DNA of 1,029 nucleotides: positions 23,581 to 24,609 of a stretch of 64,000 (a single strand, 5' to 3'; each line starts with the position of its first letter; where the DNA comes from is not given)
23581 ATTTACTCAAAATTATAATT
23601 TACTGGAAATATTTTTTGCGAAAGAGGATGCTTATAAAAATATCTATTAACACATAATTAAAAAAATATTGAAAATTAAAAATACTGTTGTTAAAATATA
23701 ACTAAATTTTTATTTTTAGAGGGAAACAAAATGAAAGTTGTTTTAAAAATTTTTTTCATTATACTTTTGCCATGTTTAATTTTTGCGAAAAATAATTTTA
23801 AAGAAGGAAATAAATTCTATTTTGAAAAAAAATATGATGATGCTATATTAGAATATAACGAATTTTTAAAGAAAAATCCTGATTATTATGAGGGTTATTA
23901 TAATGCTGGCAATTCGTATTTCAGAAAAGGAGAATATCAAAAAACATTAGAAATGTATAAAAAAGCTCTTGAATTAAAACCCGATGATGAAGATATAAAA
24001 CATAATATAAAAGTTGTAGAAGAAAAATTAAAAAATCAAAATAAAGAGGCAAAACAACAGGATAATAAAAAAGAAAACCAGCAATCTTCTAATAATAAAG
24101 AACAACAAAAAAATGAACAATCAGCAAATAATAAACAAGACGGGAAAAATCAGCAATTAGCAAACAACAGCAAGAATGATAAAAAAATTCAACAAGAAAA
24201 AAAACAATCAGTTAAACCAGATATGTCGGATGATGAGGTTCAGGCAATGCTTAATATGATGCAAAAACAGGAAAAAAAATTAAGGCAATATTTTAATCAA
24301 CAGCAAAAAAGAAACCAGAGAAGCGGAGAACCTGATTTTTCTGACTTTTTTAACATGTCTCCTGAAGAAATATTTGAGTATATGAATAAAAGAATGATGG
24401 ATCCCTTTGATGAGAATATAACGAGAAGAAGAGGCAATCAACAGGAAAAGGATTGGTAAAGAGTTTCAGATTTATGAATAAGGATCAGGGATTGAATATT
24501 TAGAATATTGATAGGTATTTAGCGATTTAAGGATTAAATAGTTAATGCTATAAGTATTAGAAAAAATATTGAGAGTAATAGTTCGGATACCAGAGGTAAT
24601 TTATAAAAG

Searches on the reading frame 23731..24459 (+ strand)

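Call 16: search_protein_families(library=pfam, proteins=[window:23731-24459:+])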
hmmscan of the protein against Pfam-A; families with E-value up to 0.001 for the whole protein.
window:23731-24459:+ (242 aa): 8 families
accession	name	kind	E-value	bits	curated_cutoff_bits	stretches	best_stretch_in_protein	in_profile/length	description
PF13414.12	TPR_11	-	1.8e-12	47.2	26.8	2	60-89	1-30/42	TPR repeat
PF00515.34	TPR_1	-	6.4e-10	38.9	27.8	1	54-86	2-34/34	Tetratricopeptide repeat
PF07719.23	TPR_2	-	1.9e-09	37.4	27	1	54-86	2-34/34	Tetratricopeptide repeat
PF13432.12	TPR_16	-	2.3e-07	31.6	32.7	1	25-86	3-64/65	Tetratricopeptide repeat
PF14559.12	TPR_19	-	2.2e-06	28.3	25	1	32-90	4-62/68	Tetratricopeptide repeat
PF13428.12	TPR_14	-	4.8e-06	27.2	23.5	0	56-90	4-38/44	Tetratricopeptide repeat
PF13181.12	TPR_8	-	1.3e-05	25.4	25.7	1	54-86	2-34/34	Tetratricopeptide repeat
PF13431.12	TPR_17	-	0.00012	22.5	24.4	1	42-71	2-31/34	Tetratricopeptide repeat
